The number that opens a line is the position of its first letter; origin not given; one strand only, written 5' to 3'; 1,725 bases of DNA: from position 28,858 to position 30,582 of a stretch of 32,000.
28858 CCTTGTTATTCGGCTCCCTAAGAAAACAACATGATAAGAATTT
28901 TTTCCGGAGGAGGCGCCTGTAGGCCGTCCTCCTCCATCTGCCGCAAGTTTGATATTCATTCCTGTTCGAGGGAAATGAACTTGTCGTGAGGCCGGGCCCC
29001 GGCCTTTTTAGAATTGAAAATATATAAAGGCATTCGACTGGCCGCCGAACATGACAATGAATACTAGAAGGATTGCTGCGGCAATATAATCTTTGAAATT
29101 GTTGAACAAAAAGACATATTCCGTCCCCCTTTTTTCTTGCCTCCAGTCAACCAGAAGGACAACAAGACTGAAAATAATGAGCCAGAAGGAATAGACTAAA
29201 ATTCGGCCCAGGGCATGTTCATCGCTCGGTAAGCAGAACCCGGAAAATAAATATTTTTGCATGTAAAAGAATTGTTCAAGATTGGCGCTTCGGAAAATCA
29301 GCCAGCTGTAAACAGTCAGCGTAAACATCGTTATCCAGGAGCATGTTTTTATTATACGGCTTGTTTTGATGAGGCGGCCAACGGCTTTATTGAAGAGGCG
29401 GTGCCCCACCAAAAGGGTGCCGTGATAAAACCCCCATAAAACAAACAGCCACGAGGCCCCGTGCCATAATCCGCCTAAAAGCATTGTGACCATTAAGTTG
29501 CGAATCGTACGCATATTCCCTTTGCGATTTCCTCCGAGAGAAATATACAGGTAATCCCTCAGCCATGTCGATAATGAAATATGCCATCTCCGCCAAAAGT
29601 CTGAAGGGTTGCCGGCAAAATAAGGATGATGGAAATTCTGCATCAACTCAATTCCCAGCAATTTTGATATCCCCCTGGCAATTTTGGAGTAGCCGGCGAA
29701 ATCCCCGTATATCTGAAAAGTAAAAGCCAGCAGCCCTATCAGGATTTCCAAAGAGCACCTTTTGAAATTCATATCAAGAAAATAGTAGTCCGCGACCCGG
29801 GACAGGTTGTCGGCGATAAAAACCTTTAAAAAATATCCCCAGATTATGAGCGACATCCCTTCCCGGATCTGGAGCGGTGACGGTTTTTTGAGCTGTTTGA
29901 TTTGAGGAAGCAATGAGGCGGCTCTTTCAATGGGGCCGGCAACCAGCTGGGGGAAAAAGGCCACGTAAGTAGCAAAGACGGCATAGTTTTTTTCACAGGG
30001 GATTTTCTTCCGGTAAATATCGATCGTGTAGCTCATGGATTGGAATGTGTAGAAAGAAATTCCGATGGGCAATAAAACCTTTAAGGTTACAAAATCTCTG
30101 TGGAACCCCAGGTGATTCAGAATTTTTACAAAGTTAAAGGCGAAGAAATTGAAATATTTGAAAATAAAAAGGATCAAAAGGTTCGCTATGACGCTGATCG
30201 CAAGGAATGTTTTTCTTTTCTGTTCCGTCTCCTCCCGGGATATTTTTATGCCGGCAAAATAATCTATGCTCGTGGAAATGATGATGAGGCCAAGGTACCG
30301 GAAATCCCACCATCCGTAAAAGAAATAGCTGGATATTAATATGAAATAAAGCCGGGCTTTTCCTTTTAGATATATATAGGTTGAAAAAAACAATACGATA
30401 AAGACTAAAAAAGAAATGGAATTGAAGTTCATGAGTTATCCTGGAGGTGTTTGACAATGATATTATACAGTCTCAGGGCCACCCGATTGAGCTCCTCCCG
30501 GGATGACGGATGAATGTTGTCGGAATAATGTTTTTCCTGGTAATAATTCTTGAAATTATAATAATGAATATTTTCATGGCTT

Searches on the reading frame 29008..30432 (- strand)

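Call 84: search_protein_families(library=pfam, proteins=[window:29008-30432:-], max_evalue=0.00001)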
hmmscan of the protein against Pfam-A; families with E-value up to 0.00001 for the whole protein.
window:29008-30432:- (474 aa): 1 family
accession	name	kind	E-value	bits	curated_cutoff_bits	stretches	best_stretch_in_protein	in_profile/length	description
PF03062.24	MBOAT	-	4.3e-21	76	27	1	150-352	81-302/337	MBOAT, membrane-bound O-acyltransferase family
